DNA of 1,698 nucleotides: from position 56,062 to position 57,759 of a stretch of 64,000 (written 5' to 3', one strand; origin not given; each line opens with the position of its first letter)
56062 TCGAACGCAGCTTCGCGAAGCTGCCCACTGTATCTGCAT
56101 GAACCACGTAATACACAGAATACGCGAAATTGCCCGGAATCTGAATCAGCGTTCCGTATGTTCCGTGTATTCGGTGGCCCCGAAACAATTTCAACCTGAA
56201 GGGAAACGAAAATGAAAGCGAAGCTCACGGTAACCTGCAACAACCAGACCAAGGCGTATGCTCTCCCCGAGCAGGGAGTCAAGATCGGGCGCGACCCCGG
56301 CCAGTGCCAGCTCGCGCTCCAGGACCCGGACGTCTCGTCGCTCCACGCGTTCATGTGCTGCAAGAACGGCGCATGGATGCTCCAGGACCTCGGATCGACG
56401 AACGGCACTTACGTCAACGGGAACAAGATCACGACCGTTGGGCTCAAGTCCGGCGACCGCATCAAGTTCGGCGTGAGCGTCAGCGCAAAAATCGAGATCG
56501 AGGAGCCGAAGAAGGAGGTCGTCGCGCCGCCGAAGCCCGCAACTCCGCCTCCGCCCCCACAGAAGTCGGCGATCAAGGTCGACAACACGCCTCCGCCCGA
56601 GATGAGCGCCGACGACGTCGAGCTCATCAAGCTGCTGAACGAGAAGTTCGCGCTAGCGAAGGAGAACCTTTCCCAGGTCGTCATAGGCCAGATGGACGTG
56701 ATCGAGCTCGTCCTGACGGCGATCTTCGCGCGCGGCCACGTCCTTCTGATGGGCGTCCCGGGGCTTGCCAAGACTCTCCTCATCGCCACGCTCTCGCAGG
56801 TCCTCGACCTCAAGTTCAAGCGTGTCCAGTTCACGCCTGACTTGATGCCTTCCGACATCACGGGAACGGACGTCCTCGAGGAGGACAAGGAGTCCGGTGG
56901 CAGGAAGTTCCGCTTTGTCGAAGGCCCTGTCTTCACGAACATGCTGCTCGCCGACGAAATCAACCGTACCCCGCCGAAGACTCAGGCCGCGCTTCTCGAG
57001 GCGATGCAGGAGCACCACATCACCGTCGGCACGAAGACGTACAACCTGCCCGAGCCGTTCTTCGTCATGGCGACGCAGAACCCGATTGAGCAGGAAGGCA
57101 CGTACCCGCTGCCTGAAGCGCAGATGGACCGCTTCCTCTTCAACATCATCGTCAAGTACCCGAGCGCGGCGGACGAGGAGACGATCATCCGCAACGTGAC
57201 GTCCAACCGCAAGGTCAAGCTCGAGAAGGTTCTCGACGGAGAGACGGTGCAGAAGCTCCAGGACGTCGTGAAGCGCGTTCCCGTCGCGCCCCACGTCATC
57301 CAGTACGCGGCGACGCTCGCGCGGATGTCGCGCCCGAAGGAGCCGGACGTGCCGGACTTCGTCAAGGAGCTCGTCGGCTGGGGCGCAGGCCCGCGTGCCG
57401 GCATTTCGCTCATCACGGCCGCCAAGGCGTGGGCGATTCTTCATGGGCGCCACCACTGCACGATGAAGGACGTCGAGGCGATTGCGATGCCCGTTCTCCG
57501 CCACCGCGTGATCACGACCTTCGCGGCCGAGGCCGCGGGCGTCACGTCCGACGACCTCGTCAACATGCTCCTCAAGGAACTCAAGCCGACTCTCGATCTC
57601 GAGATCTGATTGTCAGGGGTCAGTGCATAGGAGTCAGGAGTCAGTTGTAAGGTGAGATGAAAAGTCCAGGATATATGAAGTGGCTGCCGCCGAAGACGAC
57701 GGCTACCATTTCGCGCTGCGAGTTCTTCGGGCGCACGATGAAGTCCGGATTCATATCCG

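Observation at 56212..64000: Bat/MoxR-vWA-type module with unusual domain fusions: FHA-MoxR ATPase, DUF58, BatA-vWA-PA14 giant membrane protein, and a second vWA membrane protein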

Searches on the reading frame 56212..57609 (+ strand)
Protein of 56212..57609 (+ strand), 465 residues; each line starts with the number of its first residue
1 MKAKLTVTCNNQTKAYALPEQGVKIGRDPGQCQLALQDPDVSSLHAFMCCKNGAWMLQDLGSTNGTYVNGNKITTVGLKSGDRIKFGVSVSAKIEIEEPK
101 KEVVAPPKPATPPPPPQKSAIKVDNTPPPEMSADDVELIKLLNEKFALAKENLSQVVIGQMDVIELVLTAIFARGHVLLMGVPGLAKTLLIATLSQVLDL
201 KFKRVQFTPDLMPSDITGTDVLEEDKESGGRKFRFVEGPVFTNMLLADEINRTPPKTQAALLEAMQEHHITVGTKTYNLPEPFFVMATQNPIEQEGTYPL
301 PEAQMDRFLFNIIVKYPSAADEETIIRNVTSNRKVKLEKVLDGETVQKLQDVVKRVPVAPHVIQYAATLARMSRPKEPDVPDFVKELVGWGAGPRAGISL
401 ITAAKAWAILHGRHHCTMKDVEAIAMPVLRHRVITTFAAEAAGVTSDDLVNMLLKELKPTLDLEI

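Call 10: search_protein_families(library=pfam, proteins=[window:56212-57609:+], max_evalue=0.01)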
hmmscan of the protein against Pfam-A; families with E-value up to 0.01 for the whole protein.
window:56212-57609:+ (465 aa): 11 families
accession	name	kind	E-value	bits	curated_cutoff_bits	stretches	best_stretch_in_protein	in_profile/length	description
PF07726.17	AAA_3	-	2.1e-64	215.7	27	1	176-310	1-131/131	ATPase family associated with various cellular activities (AAA)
PF00498.31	FHA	-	1.1e-19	71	20.7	1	23-87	1-67/67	FHA domain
PF17863.7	AAA_lid_2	-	4.1e-18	65.3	22.7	1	385-451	6-72/74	AAA lid domain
PF16697.10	Yop-YscD_cpl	-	3.8e-16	59.6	33.2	1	10-88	6-85/94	Inner membrane component of T3SS, cytoplasmic domain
PF20030.5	bpMoxR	-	1.5e-11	44.2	27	1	150-326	7-178/205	MoxR domain in the MoxR-vWA-beta-propeller ternary systems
PF07728.20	AAA_5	-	2.4e-11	44.2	22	1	176-308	1-139/139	AAA domain (dynein-related subfamily)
PF05496.18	RuvB_N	-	0.00086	19.5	27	0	174-204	33-63/159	Holliday junction DNA helicase RuvB P-loop domain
PF00493.29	MCM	-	0.00093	18.8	23.3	1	172-292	55-174/224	MCM P-loop domain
PF00158.32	Sigma54_activat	-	0.0038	17.4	20.2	0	244-294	96-147/168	Sigma-54 interaction domain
PF01078.27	Mg_chelatase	-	0.0058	16.5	20.3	0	156-198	4-46/207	Magnesium chelatase, subunit ChlI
PF00004.35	AAA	-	0.0095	16.8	21.2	0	177-291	1-111/131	ATPase family associated with various cellular activities (AAA)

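Call 11: search_protein_families(library=ncbifam, proteins=[window:56212-57609:+], max_evalue=0.01)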
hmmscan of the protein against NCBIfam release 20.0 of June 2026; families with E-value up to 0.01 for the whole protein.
window:56212-57609:+ (465 aa): 16 families
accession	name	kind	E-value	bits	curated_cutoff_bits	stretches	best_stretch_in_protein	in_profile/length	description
NF049868.1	FhaB_Rv0019c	equivalog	1.2e-15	57.9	125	1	11-89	76-154/158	FHA domain-containing protein FhaB/FipA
TIGR03354.1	VI_FHA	hypoth_equivalog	9.4e-14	52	120.25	1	10-113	13-120/420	type VI secretion system-associated FHA domain protein TagH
NF033760.1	gliding_GltG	equivalog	3.8e-11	42.2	650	1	23-104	26-104/650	adventurous gliding motility protein GltG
NF052573.1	HisKinEspAMyxo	equivalog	1.7e-10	39.6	1400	1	9-93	34-118/755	serine histidine kinase EspA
TIGR02031.1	BchD-ChlD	equivalog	7.3e-10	38.2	499.55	1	177-434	19-272/608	magnesium chelatase ATPase subunit D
NF041660.2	oxygluDhInhib_OdhI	equivalog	5.7e-09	35.9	200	1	14-87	49-121/130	oxoglutarate dehydrogenase inhibitor Odhl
TIGR00764.1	lon_rel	equivalog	5.3e-07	28.6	516.6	1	151-199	14-62/608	ATP-dependent protease LonB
NF010054.0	PRK13531.1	equivalog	2.2e-06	27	681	1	140-364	5-230/498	ATPase RavA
NF052403.1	ESX1TransRegEspM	equivalog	6.6e-06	25.2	550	1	3-91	11-97/367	ESX-1 type VII secretion system transcriptional regulator EspM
TIGR02442.1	Cob-chelat-sub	hypoth_equivalog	2.7e-05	22.8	779.45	1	392-434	269-311/641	putative cobaltochelatase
TIGR02030.1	BchI-ChlI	equivalog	8.1e-05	21.9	466.95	1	392-433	273-314/337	magnesium chelatase ATPase subunit I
TIGR02640.1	gas_vesic_GvpN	equivalog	0.00016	21.3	266.8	1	245-341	109-209/262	gas vesicle protein GvpN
NF047784.1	MadB_ATPase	equivalog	0.00073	18.8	475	1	244-364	141-256/298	MadB family AAA-type ATPase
TIGR02500.1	type_III_yscD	equivalog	0.0014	17.7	86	1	17-109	16-108/413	type III secretion system inner membrane ring subunit SctD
NF000868.0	PRK00080.1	equivalog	0.0066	15.4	282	0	174-206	51-83/330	Holliday junction branch migration DNA helicase RuvB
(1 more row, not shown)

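Call 16: find_homologous_proteins(query=window:56212-57609:+, max_evalue=1e-10)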
Query window:56212-57609:+ (465 aa): 8000 proteins with E <= 1e-10 among 8000 candidates; the best 120 are listed.
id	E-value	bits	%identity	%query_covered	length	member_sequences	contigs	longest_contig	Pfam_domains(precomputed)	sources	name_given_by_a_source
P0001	0.0e+0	1040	100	100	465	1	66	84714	PF20030.6,PF00498.32,PF07726.18,PF16697.11,PF17863.8,PF07728.21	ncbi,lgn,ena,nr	ncbi:MAG: AAA family ATPase [Kiritimatiellae bacterium]|nr:AAA family ATPase [Kiritimatiellia bacter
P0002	0.0e+0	1039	100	100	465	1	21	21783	PF20030.6,PF00498.32,PF07726.18,PF16697.11,PF17863.8,PF07728.21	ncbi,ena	-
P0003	0.0e+0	1038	100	100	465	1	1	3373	PF20030.6,PF00498.32,PF07726.18,PF16697.11,PF17863.8,PF07728.21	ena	-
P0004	0.0e+0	1038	100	100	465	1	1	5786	PF20030.6,PF00498.32,PF07726.18,PF16697.11,PF17863.8,PF07728.21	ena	-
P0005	0.0e+0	1037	99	100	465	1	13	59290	PF20030.6,PF00498.32,PF07726.18,PF16697.11,PF17863.8,PF07728.21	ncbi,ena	-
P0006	0.0e+0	1037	100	100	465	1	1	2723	PF20030.6,PF00498.32,PF07726.18,PF16697.11,PF17863.8,PF07728.21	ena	-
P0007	0.0e+0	1037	100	100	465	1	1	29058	PF20030.6,PF00498.32,PF07726.18,PF16697.11,PF17863.8,PF07728.21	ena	-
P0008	0.0e+0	1036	100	100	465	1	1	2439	PF20030.6,PF00498.32,PF07726.18,PF16697.11,PF17863.8,PF07728.21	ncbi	-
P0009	0.0e+0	1036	100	100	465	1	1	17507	PF20030.6,PF00498.32,PF07726.18,PF16697.11,PF17863.8,PF07728.21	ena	-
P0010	0.0e+0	1036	100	100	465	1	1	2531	PF20030.6,PF00498.32,PF07726.18,PF16697.11,PF17863.8,PF07728.21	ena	-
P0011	0.0e+0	1036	99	100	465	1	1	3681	PF20030.6,PF00498.32,PF07726.18,PF16697.11,PF17863.8,PF07728.21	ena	-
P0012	0.0e+0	1035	99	100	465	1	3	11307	PF20030.6,PF00498.32,PF07726.18,PF16697.11,PF17863.8,PF07728.21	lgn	-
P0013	0.0e+0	1035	99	100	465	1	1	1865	PF20030.6,PF00498.32,PF07726.18,PF16697.11,PF17863.8,PF07728.21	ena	-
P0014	0.0e+0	1035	100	100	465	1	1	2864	PF20030.6,PF00498.32,PF07726.18,PF16697.11,PF17863.8,PF07728.21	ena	-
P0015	0.0e+0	1035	99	100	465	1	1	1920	PF20030.6,PF00498.32,PF07726.18,PF16697.11,PF17863.8,PF07728.21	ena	-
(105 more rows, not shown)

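Call 29: search_protein_representatives(protein=window:56212-57609:+)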
Query: 465 residues. Proteins with E-value up to 0.001 (for the whole library): 59716; up to 1e-10: 18852; up to 1e-30: 5257. The best 150 are listed.
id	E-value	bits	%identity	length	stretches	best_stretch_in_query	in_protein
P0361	9.3e-243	822.0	52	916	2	14-462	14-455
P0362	1.8e-179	613.5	69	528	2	120-465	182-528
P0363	4.2e-148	510.1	93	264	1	1-253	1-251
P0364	2.7e-134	464.6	62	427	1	132-460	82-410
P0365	6.7e-132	456.7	51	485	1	11-456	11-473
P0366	2.7e-126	438.2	47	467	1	10-456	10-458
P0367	3.6e-116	404.9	49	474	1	39-458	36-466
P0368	4.4e-115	401.3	54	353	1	130-460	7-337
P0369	1.9e-114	399.2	54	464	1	107-458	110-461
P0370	4.1e-114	398.1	48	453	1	15-457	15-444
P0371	4.7e-110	384.7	52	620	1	125-457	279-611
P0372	1.0e-109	383.6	54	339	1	125-459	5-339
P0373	2.6e-109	382.2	48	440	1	17-421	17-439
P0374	1.8e-108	379.5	56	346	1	151-455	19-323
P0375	3.3e-107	375.4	53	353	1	138-455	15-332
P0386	2.8e-98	345.9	41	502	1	16-458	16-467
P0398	9.0e-93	327.8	43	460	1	25-457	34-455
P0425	1.6e-84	300.6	39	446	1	12-457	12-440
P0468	3.8e-78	279.6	38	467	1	5-457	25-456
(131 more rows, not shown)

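Call 30: list_cluster_members(proteins=[P0361, P0365, P0366, P0367, P0370, P0373, P0386, P0398, P0425, P0468])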
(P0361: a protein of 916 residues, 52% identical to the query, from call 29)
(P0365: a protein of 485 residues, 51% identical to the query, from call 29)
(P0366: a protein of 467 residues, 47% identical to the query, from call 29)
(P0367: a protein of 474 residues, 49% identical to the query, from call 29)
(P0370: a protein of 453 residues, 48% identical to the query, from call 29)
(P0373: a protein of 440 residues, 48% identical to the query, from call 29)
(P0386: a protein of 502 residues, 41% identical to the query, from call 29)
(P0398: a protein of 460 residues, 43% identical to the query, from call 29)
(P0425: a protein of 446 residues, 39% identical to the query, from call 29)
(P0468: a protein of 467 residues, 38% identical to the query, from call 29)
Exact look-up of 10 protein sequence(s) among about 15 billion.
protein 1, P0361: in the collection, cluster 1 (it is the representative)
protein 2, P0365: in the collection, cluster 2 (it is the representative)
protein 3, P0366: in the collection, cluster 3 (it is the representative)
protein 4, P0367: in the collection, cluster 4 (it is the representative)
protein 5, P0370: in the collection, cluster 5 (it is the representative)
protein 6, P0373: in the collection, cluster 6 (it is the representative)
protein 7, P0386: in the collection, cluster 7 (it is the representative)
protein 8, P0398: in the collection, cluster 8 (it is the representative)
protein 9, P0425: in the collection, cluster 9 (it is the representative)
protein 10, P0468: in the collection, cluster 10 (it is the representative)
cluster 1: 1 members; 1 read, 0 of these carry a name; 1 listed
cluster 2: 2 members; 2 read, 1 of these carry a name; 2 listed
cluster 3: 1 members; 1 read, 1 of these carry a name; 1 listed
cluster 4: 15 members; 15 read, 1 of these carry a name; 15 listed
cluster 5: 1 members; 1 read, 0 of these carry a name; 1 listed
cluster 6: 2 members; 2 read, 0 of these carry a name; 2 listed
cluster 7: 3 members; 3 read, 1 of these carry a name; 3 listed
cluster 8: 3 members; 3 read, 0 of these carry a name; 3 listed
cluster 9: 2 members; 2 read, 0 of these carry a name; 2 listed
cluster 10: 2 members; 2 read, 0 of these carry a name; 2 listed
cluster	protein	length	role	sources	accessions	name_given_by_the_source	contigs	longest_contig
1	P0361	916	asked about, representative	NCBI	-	-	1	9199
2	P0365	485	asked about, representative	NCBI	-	-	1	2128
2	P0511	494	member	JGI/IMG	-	MoxR-like ATPase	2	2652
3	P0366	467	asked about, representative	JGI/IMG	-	MoxR-like ATPase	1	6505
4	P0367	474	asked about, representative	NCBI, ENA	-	-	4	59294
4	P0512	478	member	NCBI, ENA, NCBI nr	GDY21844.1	hypothetical protein LBMAG56_31910 [Verrucomicrobiota bacterium]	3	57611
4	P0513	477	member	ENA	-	-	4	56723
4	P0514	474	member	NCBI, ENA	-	-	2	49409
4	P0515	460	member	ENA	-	-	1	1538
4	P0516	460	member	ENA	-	-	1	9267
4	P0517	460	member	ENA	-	-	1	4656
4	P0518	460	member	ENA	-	-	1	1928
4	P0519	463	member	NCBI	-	-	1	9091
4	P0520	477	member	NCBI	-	-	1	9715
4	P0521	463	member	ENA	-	-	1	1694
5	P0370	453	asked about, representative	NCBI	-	-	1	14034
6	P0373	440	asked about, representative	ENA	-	-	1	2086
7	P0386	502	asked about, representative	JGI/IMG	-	-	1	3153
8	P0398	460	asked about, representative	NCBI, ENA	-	-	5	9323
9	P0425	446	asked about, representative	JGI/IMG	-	-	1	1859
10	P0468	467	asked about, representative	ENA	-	-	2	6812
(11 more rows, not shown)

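Call 31: search_protein_families(library=pfam, proteins=[P0361, P0365, P0366, P0367, P0370, P0386, P0398, P0425, P0468, P0362], max_evalue=0.0001)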
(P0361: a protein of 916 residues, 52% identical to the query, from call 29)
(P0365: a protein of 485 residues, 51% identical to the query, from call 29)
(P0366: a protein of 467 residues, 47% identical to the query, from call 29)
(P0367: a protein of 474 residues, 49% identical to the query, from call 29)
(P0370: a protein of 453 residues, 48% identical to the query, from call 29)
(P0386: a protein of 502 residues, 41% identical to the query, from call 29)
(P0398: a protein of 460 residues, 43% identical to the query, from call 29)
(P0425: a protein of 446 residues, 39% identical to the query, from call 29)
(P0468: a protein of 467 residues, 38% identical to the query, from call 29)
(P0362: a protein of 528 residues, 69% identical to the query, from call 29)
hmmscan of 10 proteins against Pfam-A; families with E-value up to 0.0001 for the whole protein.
P0361 (916 aa): 11 families
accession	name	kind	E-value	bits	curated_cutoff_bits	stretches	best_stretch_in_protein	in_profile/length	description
PF07726.17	AAA_3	-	1.3e-125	413.7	27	2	528-662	1-131/131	ATPase family associated with various cellular activities (AAA)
PF17863.7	AAA_lid_2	-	1.6e-31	108.3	22.7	2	378-445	6-73/74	AAA lid domain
PF07728.20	AAA_5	-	1.5e-21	77.3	22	2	170-302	1-139/139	AAA domain (dynein-related subfamily)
PF00498.31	FHA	-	2.2e-19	70.1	20.7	1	24-86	2-66/67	FHA domain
PF20030.5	bpMoxR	-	3.4e-18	65.9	27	2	501-671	6-171/205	MoxR domain in the MoxR-vWA-beta-propeller ternary systems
PF00004.35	AAA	-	5.8e-13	49.9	21.2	1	530-664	2-127/131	ATPase family associated with various cellular activities (AAA)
PF16697.10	Yop-YscD_cpl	-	5.5e-11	43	33.2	1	6-94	2-91/94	Inner membrane component of T3SS, cytoplasmic domain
PF05496.18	RuvB_N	-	3e-09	37.3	27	0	168-198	33-63/159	Holliday junction DNA helicase RuvB P-loop domain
PF00158.32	Sigma54_activat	-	1.3e-07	31.9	20.2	0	596-646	96-147/168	Sigma-54 interaction domain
PF00493.29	MCM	-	2.4e-07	30.6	23.3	0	501-644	32-174/224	MCM P-loop domain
PF01078.27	Mg_chelatase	-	8.8e-05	22.4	20.3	0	509-550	5-46/207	Magnesium chelatase, subunit ChlI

P0365 (485 aa): 7 families
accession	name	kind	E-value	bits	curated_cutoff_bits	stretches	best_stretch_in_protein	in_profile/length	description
PF07726.17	AAA_3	-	1.8e-62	209.4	27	1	193-327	1-131/131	ATPase family associated with various cellular activities (AAA)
PF00498.31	FHA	-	6e-20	71.9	20.7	1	24-86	2-67/67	FHA domain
PF16697.10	Yop-YscD_cpl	-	4.5e-17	62.5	33.2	1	7-89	3-87/94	Inner membrane component of T3SS, cytoplasmic domain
PF17863.7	AAA_lid_2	-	1.5e-14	53.9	22.7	1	402-468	6-72/74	AAA lid domain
PF07728.20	AAA_5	-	2.6e-11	44.1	22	1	195-325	3-139/139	AAA domain (dynein-related subfamily)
PF20030.5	bpMoxR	-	2.1e-09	37.2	27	1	163-345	3-180/205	MoxR domain in the MoxR-vWA-beta-propeller ternary systems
PF00493.29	MCM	-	4e-05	23.3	23.3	0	188-311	54-176/224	MCM P-loop domain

P0366 (467 aa): 7 families
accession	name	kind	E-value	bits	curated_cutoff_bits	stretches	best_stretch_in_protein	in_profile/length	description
PF07726.17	AAA_3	-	1.1e-61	206.9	27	1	178-312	1-131/131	ATPase family associated with various cellular activities (AAA)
PF00498.31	FHA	-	8.4e-18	65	20.7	1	24-86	2-66/67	FHA domain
PF16697.10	Yop-YscD_cpl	-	6.4e-16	58.8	33.2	1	5-91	1-88/94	Inner membrane component of T3SS, cytoplasmic domain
PF17863.7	AAA_lid_2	-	9.5e-15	54.5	22.7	1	390-454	9-73/74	AAA lid domain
PF07728.20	AAA_5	-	5.2e-13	49.6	22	1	178-310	1-139/139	AAA domain (dynein-related subfamily)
PF20030.5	bpMoxR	-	1.3e-08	34.6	27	1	152-327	7-178/205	MoxR domain in the MoxR-vWA-beta-propeller ternary systems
PF00493.29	MCM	-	5.1e-06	26.2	23.3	1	144-330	21-219/224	MCM P-loop domain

P0367 (474 aa): 6 families
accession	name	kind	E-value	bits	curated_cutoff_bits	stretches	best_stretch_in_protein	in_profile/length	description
PF07726.17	AAA_3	-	1.5e-61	206.4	27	1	184-318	1-131/131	ATPase family associated with various cellular activities (AAA)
PF00498.31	FHA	-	1.4e-14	54.7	20.7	1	21-86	1-67/67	FHA domain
PF17863.7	AAA_lid_2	-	5.2e-14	52.2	22.7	1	396-461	9-74/74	AAA lid domain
PF07728.20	AAA_5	-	5.4e-11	43.1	22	1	184-316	1-139/139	AAA domain (dynein-related subfamily)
PF16697.10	Yop-YscD_cpl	-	1.5e-09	38.5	33.2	1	8-93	7-91/94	Inner membrane component of T3SS, cytoplasmic domain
PF20030.5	bpMoxR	-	1.2e-07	31.5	27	1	155-325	4-169/205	MoxR domain in the MoxR-vWA-beta-propeller ternary systems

P0370 (453 aa): 6 families
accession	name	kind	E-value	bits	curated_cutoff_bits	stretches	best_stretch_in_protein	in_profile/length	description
PF07726.17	AAA_3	-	9.1e-58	194.2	27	1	163-296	1-130/131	ATPase family associated with various cellular activities (AAA)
PF00498.31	FHA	-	2.3e-20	73.2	20.7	1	25-87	2-67/67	FHA domain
PF16697.10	Yop-YscD_cpl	-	7.2e-16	58.7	33.2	1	5-94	1-91/94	Inner membrane component of T3SS, cytoplasmic domain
PF17863.7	AAA_lid_2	-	5e-14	52.2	22.7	1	376-439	10-73/74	AAA lid domain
PF07728.20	AAA_5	-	5.6e-13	49.5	22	1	163-295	1-139/139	AAA domain (dynein-related subfamily)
PF20030.5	bpMoxR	-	5.4e-11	42.4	27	1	134-315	4-180/205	MoxR domain in the MoxR-vWA-beta-propeller ternary systems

P0386 (502 aa): 6 families
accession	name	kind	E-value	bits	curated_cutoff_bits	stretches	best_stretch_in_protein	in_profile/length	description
PF07726.17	AAA_3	-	3.4e-46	156.8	27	1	184-319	1-131/131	ATPase family associated with various cellular activities (AAA)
PF17863.7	AAA_lid_2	-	4.9e-17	61.9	22.7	1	393-461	5-73/74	AAA lid domain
PF00498.31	FHA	-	6.3e-16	59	20.7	1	24-86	2-67/67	FHA domain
PF16697.10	Yop-YscD_cpl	-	2.5e-13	50.5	33.2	1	8-92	4-90/94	Inner membrane component of T3SS, cytoplasmic domain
PF07728.20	AAA_5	-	6.3e-08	33.2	22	1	185-302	2-125/139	AAA domain (dynein-related subfamily)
PF20030.5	bpMoxR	-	3e-05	23.6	27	1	157-215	6-64/205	MoxR domain in the MoxR-vWA-beta-propeller ternary systems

P0398 (460 aa): 6 families
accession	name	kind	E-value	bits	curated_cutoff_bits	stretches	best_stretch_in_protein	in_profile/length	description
PF07726.17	AAA_3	-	2.6e-61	205.7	27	1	175-308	1-131/131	ATPase family associated with various cellular activities (AAA)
PF00498.31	FHA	-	3.8e-15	56.5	20.7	1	32-97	1-67/67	FHA domain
PF17863.7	AAA_lid_2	-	6e-15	55.2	22.7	1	382-451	5-74/74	AAA lid domain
PF07728.20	AAA_5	-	1.5e-13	51.4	22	1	175-306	1-139/139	AAA domain (dynein-related subfamily)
PF20030.5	bpMoxR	-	1e-12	48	27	1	148-331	6-185/205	MoxR domain in the MoxR-vWA-beta-propeller ternary systems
PF16697.10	Yop-YscD_cpl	-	3.4e-11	43.7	33.2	1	23-103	10-90/94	Inner membrane component of T3SS, cytoplasmic domain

P0425 (446 aa): 4 families
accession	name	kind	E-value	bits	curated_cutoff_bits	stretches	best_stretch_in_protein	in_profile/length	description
PF07726.17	AAA_3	-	1.1e-37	129.3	27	1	165-299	1-131/131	ATPase family associated with various cellular activities (AAA)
PF16697.10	Yop-YscD_cpl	-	4.8e-18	65.7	33.2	1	5-95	1-92/94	Inner membrane component of T3SS, cytoplasmic domain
PF00498.31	FHA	-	2.2e-17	63.7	20.7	1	24-87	2-67/67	FHA domain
PF17863.7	AAA_lid_2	-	3.3e-15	56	22.7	1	370-435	8-73/74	AAA lid domain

P0468 (467 aa): 6 families
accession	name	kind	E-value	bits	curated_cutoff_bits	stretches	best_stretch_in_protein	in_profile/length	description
PF07726.17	AAA_3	-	1.5e-27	96.5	27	1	190-309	1-131/131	ATPase family associated with various cellular activities (AAA)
PF00498.31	FHA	-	1.6e-20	73.7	20.7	1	45-107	2-67/67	FHA domain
PF17863.7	AAA_lid_2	-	5.9e-17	61.6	22.7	1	382-451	4-73/74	AAA lid domain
PF16697.10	Yop-YscD_cpl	-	1.1e-15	58.1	33.2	1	27-116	2-93/94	Inner membrane component of T3SS, cytoplasmic domain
PF20030.5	bpMoxR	-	1.3e-12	47.7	27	1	163-233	6-76/205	MoxR domain in the MoxR-vWA-beta-propeller ternary systems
PF07728.20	AAA_5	-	1.7e-05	25.3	22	0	191-292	2-125/139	AAA domain (dynein-related subfamily)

P0362 (528 aa): 7 families
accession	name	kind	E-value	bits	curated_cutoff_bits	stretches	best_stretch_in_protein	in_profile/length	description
PF07726.17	AAA_3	-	1.7e-63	212.8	27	1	239-373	1-131/131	ATPase family associated with various cellular activities (AAA)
PF00498.31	FHA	-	1.6e-19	70.5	20.7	1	24-87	2-67/67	FHA domain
PF17863.7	AAA_lid_2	-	2.1e-16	59.8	22.7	1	448-514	6-72/74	AAA lid domain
PF16697.10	Yop-YscD_cpl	-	2.2e-12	47.5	33.2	1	5-91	2-88/94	Inner membrane component of T3SS, cytoplasmic domain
PF07728.20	AAA_5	-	3.4e-11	43.7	22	1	240-371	2-139/139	AAA domain (dynein-related subfamily)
PF20030.5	bpMoxR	-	2e-07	30.7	27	1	212-385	6-174/205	MoxR domain in the MoxR-vWA-beta-propeller ternary systems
PF00493.29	MCM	-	6.7e-05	22.5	23.3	0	218-356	38-175/224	MCM P-loop domain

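Call 50: search_solved_structures(query=window:56212-57609:+, max_evalue=0.00001)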
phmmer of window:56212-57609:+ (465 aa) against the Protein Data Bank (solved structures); distinct sequences matched with E-value up to 0.00001: 11.
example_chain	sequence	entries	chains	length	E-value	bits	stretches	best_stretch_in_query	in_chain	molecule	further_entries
2r44_A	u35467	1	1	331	1.4e-72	248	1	150-458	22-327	Uncharacterized protein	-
6or5_A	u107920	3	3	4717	3.5e-10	42.3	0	167-321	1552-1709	Midasin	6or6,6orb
1uht_A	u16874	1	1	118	1.1e-08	37.4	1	19-92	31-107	expressed protein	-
6i27_A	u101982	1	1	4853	2.1e-06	29.9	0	167-310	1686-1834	Midasin,Midasin,Midasin,Midasin,Midasin,Midasin,Midasin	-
6i26_A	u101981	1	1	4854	2.1e-06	29.9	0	167-310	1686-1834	Midasin,Midasin,Midasin,Midasin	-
6hyp_A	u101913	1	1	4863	2.1e-06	29.9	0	167-310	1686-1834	Midasin,Midasin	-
5jcs_s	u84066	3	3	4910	2.1e-06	29.9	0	167-310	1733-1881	Midasin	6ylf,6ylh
6i2q_B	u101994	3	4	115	3.7e-06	29.1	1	14-87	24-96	Glycogen accumulation regulator GarA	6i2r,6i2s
4jon_A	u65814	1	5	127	4e-06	29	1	15-91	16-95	Centrosomal protein of 170 kDa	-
2n84_A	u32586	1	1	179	6e-06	28.4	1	31-91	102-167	Uncharacterized protein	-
8p5r_G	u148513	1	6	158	8.2e-06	27.9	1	15-87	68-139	Glycogen accumulation regulator GarA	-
